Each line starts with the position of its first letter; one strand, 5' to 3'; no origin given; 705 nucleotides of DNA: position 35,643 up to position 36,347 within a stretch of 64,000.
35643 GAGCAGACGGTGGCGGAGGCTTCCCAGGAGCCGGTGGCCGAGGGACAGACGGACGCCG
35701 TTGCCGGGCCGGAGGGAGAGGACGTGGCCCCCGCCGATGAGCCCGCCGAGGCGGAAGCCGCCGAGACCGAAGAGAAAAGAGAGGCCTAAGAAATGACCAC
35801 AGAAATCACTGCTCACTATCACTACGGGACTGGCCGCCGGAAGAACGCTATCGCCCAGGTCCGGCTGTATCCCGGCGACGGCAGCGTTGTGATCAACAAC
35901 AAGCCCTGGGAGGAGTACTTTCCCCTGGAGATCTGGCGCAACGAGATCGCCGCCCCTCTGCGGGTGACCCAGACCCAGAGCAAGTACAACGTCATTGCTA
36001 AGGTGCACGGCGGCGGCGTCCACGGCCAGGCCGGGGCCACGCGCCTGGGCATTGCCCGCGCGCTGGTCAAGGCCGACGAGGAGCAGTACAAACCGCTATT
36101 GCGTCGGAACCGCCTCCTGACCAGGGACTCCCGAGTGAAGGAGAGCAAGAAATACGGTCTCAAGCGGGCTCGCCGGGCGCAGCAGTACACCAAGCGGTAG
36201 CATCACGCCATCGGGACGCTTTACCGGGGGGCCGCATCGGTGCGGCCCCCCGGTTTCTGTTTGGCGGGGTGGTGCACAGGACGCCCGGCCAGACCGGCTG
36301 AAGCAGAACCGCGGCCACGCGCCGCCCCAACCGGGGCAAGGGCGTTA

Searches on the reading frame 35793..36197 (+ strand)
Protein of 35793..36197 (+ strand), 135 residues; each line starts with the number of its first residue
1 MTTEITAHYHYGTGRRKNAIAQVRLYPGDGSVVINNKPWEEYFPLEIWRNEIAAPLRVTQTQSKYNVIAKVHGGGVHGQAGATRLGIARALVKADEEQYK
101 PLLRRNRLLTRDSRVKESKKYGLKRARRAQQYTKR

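Call 52: list_cluster_members(proteins=[window:35793-36197:+, window:35064-35786:+, window:14697-16769:+, window:27788-29131:+, window:29138-29776:+, window:18981-19808:+, window:33746-34096:+, window:37697-38788:-])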
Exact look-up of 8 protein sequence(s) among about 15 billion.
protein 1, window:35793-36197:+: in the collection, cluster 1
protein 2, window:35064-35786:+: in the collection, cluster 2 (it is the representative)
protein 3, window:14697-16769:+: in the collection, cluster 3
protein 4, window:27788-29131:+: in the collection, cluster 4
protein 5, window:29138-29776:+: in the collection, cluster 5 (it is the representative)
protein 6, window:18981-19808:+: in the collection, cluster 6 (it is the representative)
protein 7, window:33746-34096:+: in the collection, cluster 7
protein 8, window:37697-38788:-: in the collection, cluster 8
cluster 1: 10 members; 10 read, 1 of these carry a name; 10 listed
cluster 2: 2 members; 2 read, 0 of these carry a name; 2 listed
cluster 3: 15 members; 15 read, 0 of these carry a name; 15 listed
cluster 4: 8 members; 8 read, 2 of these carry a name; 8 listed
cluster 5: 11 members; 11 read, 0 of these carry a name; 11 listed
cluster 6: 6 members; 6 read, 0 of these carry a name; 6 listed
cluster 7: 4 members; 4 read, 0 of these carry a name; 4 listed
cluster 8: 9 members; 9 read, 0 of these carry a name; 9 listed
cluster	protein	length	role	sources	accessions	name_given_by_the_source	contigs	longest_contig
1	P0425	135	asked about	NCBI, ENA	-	-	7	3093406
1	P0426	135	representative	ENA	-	-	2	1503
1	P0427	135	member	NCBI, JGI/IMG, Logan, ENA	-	small subunit ribosomal protein S9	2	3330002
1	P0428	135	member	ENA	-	-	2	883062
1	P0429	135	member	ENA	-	-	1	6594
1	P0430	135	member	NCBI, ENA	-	-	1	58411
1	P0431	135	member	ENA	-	-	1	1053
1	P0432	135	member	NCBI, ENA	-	-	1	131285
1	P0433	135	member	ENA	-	-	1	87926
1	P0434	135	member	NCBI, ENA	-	-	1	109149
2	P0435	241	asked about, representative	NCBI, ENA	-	-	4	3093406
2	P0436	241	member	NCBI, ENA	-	-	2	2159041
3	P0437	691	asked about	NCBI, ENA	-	-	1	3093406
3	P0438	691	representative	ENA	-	-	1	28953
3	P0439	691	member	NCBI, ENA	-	-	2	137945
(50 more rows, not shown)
